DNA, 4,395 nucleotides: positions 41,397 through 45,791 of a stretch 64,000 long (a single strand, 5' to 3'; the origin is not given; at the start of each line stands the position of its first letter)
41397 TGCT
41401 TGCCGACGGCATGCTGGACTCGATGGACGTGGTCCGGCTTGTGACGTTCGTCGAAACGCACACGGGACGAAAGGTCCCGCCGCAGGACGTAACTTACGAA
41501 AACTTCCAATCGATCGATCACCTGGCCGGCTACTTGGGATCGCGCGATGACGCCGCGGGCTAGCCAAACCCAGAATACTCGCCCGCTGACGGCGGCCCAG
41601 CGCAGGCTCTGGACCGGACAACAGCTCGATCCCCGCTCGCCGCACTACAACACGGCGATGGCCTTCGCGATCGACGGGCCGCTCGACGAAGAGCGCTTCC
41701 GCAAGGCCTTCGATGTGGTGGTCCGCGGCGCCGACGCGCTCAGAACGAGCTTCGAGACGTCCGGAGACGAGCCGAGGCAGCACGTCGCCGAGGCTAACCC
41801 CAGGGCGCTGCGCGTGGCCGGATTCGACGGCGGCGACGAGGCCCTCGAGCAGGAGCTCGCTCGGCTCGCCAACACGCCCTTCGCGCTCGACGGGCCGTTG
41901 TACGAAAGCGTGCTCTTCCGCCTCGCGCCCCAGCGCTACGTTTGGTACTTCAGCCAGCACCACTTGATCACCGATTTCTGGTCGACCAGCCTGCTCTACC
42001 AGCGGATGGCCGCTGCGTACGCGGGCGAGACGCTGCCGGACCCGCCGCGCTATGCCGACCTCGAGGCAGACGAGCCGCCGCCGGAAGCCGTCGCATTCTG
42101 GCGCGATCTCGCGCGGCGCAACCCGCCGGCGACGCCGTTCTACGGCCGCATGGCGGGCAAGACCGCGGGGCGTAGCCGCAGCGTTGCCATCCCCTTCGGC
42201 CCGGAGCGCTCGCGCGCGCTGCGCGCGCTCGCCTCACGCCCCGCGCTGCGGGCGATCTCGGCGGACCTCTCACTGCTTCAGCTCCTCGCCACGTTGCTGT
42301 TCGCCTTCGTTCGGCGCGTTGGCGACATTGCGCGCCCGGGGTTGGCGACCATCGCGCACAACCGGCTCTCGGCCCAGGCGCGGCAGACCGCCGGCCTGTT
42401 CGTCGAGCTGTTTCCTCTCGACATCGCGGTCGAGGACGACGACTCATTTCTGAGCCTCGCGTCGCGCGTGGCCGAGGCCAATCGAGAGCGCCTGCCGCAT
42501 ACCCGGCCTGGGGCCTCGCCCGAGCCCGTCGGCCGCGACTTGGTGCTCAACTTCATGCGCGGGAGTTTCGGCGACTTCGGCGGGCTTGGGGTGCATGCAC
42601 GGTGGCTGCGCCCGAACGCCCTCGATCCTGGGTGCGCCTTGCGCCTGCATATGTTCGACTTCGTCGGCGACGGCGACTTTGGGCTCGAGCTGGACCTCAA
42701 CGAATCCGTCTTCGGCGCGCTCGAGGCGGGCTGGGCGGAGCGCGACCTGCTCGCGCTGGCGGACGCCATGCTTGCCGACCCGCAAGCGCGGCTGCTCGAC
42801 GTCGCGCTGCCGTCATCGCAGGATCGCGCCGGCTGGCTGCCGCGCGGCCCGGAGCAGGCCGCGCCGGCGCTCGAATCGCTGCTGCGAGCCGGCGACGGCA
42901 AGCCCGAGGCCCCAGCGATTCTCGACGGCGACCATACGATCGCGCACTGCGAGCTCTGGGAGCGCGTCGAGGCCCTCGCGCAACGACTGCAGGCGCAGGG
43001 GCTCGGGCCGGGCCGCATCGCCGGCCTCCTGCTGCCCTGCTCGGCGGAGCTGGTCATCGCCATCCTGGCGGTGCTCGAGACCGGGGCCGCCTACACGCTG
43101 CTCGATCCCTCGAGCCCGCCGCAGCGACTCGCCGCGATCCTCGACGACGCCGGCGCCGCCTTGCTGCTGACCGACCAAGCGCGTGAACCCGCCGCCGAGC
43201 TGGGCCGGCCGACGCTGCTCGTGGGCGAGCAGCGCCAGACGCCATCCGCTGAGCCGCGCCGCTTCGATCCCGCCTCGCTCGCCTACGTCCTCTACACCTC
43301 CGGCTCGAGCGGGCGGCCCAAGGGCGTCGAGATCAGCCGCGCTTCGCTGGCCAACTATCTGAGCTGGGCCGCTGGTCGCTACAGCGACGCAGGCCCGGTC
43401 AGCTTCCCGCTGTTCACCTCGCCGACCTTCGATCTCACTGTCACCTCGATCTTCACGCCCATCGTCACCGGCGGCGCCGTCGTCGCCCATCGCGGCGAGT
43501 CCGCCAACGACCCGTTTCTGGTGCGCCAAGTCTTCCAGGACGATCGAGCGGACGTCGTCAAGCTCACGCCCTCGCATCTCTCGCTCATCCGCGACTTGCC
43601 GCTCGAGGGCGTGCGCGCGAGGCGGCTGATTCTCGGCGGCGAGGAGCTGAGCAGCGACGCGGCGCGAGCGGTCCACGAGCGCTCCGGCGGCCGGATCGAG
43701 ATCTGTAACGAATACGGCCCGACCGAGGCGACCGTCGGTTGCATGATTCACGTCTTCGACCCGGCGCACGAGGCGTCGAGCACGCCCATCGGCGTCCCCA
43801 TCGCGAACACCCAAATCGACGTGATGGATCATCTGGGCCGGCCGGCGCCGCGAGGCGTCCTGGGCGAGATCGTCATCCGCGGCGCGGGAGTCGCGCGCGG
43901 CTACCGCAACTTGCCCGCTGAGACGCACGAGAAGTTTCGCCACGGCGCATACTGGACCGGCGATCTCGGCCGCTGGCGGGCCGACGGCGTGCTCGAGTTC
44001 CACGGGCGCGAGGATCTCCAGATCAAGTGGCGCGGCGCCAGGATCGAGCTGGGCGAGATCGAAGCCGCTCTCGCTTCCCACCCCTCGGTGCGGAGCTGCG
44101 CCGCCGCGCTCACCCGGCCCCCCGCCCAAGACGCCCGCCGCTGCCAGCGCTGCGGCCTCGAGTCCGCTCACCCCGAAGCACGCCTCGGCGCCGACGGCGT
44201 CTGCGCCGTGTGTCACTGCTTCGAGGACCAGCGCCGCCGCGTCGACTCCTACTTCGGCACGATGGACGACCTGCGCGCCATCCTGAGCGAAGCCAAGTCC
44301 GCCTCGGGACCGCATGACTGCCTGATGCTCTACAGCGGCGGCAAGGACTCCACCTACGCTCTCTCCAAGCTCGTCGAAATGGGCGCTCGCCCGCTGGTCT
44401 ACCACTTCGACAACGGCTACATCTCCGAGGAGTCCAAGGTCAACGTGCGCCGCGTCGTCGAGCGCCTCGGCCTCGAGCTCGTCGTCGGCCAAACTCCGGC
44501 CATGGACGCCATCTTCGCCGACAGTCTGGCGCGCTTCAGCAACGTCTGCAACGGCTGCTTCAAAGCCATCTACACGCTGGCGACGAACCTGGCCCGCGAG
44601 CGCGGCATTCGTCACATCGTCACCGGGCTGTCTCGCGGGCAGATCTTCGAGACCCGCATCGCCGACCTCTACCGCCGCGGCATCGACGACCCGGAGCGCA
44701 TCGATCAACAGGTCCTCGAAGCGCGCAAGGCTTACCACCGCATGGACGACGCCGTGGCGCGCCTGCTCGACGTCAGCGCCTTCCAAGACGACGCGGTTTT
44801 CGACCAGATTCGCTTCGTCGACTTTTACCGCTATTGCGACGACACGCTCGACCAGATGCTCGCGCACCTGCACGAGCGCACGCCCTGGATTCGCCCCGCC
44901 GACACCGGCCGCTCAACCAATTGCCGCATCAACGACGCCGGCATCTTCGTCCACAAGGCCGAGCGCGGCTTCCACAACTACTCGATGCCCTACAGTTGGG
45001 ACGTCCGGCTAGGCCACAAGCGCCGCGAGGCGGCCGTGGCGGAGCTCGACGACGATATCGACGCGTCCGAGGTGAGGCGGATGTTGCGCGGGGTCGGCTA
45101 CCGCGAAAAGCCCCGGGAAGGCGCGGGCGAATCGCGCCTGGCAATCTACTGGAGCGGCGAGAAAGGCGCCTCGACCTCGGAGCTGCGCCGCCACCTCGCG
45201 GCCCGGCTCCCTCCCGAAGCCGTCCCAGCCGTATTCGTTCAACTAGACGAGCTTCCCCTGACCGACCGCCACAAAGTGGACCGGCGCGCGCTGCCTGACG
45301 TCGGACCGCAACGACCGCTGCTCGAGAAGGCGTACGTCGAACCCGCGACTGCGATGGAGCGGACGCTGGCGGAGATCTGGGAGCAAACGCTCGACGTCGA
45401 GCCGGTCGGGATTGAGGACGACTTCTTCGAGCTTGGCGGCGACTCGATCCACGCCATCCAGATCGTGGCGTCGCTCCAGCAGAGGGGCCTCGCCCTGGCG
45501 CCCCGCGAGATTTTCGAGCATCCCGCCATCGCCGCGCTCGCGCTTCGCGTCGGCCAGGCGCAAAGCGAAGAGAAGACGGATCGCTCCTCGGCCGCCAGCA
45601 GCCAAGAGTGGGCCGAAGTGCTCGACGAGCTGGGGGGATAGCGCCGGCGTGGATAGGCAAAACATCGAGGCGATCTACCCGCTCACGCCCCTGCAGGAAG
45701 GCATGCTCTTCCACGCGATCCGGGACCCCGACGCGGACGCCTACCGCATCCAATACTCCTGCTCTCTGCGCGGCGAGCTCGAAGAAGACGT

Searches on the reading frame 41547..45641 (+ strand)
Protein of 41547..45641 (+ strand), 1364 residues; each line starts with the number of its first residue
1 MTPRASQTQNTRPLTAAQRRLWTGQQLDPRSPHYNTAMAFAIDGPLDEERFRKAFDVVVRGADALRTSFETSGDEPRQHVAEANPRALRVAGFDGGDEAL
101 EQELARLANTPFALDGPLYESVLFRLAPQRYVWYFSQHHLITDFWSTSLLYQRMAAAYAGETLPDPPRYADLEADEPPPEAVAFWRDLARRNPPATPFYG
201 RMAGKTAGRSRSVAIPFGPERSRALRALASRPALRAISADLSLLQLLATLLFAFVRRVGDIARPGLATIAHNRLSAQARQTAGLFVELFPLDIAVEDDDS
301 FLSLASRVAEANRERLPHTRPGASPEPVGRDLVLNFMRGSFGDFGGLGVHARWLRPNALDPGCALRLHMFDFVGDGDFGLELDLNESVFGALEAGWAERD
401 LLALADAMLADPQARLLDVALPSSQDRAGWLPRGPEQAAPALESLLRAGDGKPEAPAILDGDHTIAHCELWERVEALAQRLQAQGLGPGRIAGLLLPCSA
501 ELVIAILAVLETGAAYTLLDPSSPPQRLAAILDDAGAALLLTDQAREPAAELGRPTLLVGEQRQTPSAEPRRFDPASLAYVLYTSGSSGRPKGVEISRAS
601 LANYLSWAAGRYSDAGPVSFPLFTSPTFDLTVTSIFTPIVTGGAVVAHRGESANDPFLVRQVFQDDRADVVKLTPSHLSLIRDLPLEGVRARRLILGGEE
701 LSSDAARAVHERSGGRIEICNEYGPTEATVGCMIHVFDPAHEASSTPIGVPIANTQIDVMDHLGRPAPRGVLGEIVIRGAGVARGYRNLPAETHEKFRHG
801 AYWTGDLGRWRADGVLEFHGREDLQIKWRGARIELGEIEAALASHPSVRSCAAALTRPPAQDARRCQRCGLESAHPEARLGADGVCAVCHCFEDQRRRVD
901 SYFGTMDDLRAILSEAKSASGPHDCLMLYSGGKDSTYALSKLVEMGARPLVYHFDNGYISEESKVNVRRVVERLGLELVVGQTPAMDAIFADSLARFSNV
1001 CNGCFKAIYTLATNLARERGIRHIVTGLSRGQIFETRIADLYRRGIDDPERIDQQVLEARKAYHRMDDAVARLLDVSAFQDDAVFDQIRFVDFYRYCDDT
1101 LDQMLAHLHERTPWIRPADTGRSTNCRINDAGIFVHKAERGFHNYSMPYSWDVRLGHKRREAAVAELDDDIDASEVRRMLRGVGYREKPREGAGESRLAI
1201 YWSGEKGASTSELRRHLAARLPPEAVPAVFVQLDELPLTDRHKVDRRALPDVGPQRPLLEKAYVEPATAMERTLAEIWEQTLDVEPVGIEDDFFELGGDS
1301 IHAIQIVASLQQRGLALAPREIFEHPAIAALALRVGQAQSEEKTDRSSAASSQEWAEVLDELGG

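Call 9: search_protein_families(library=pfam, proteins=[window:41547-45641:+], max_evalue=0.001)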
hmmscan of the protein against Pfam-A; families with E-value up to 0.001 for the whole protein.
window:41547-45641:+ (1364 aa): 4 families
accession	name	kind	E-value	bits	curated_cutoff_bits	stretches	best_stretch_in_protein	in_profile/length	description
PF00501.34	AMP-binding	-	5.1e-66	223.5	29.9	1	448-786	4-383/384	AMP-binding enzyme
PF00668.25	Condensation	-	7e-41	140.8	30.6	1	9-320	2-328/456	Condensation domain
PF00550.31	PP-binding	-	6.7e-14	52.3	20.8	1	1273-1332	2-64/67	Phosphopantetheine attachment site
PF13193.12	AMP-binding_C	-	0.00038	21.8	24.5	0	1205-1243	36-76/76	AMP-binding enzyme C-terminal domain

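Call 30: search_protein_families(library=ncbifam, proteins=[window:41547-45641:+], max_evalue=0.00001)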
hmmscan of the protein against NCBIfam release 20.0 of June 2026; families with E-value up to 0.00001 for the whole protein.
window:41547-45641:+ (1364 aa): 94 families (the best 25 are shown)
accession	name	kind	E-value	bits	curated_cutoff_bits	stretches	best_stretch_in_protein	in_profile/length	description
NF004282.0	PRK05691.1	subfamily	4.8e-121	404.5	4090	2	9-853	673-1558/4334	non-ribosomal peptide synthase/polyketide synthase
NF038078.1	NRPS_MxcG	equivalog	1.6e-118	396.9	2300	2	9-854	2-893/1442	myxochelin non-ribosomal peptide synthetase MxcG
TIGR01733.1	AA-adenyl-dom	subfamily_domain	4.7e-108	361.6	317.4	1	469-852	4-408/409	amino acid adenylation domain-containing protein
NF041803.1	NRPS_SolG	exception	6.5e-95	318.7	2200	2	452-862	574-1006/1163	solanimycin non-ribosomal peptide synthetase SolG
NF047350.1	aureusi_NRPS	equivalog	1.2e-82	277.8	2500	3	457-843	431-819/2373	aureusimine non-ribosomal peptide synthetase AusA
NF007605.2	PRK10252.1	equivalog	1.4e-81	274.5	2400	3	451-852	466-885/1292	enterobactin non-ribosomal peptide synthetase EntF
NF003417.0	PRK04813.1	subfamily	8.1e-58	196.2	476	1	448-853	12-429/505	D-alanine--poly(phosphoribitol) ligase subunit DltA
TIGR01734.1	D-ala-DACP-lig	equivalog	7.6e-57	193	559.85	1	444-853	5-428/504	D-alanine--poly(phosphoribitol) ligase subunit DltA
TIGR03443.1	alpha_am_amid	equivalog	1.3e-48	165.3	1030.1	3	1211-1352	784-935/1390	L-aminoadipate-semialdehyde dehydrogenase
NF004837.0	PRK06187.1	subfamily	7.6e-43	146.5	476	1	564-852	158-452/531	long-chain-fatty-acid--CoA ligase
TIGR03098.1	ligase_PEP_1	hypoth_equivalog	6.4e-37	127.2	592.35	2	568-853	155-449/517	acyl-CoA ligase (AMP-forming), exosortase A system-associated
NF004511.1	PRK05852.1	equivalog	1.6e-35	122.7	650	1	450-852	10-434/505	FadD7 family fatty acid--CoA ligase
NF005858.0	PRK07787.1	subfamily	2.8e-35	121.6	575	1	453-852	15-404/471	acyl-CoA synthetase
TIGR01923.1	menE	equivalog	3.5e-32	111.8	330.15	1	469-852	4-378/442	o-succinylbenzoate--CoA ligase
NF005714.0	PRK07529.1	subfamily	8.3e-31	107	632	2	561-860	203-512/640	acyl-CoA synthetase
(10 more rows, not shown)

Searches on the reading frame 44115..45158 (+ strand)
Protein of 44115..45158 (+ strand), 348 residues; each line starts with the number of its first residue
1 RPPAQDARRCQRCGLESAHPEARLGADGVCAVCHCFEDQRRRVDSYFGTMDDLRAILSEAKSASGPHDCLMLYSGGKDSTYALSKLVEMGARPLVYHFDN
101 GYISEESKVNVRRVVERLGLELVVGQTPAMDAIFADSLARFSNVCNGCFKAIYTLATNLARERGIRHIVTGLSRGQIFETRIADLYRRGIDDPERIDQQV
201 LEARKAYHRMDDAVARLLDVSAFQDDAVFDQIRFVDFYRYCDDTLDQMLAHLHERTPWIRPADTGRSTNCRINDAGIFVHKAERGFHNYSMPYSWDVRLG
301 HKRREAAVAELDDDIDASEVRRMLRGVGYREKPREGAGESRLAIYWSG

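Call 48: search_protein_families(library=pfam, proteins=[window:44115-45158:+], max_evalue=1)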
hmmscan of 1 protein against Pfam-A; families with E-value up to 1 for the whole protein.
seq(348 aa): 5 families
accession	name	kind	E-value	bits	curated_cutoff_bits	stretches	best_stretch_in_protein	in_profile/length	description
PF02568.20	ThiI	-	0.00065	19.8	20.5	1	68-177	5-121/197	Thiamine biosynthesis protein (ThiI)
PF06508.19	QueC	-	0.001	19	22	1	69-141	2-74/210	Queuosine biosynthesis protein QueC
PF01902.24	Diphthami_syn_2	-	0.015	15.3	23.2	1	71-126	5-65/219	Diphthamide synthase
PF01171.26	ATP_bind_3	-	0.082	13.1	27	1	72-188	5-120/182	PP-loop family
PF01507.26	PAPS_reduct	-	0.15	12.5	22.5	1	69-127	2-60/175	Phosphoadenosine phosphosulfate reductase domain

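Call 49: search_protein_families(library=ncbifam, proteins=[window:44115-45158:+], max_evalue=1)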
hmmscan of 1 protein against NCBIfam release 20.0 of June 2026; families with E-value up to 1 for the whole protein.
seq(348 aa): 11 families
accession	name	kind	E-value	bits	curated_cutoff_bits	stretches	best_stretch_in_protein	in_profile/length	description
TIGR03573.1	WbuX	subfamily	6.2e-26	91.6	203.2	1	9-320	3-321/344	N-acetyl sugar amidotransferase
NF006222.0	PRK08349.1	subfamily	4.5e-05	23.4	251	1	71-178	5-119/198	hypothetical protein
TIGR00268.2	TIGR00268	equivalog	0.0001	21.7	150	1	69-173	16-120/259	ATP-dependent sacrificial sulfur transferase LarE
NF038212.1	argG_rel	exception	0.0016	17.3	425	1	66-161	14-105/381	argininosuccinate synthase-related protein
TIGR03679.1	Dph6_archaeal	equivalog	0.0052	16.1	197.3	1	71-91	2-22/218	diphthine--ammonia ligase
TIGR02039.1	CysD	subfamily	0.017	14.8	396.6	1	67-140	20-97/294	sulfate adenylyltransferase, small subunit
NF009214.0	PRK12563.1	equivalog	0.038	13.4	413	1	68-144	44-124/317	sulfate adenylyltransferase subunit CysD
TIGR00032.1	argG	equivalog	0.042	13.1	268.2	1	72-162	5-92/394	argininosuccinate synthase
TIGR00342.1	TIGR00342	equivalog_domain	0.13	11.3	264.5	1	68-177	174-289/373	tRNA uracil 4-sulfurtransferase ThiI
TIGR00364.1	TIGR00364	equivalog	0.16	11.5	150.3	1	69-143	1-75/201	7-cyano-7-deazaguanine synthase QueC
NF006351.0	PRK08576.1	equivalog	0.19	10.3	290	1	68-127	236-295/436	hypothetical protein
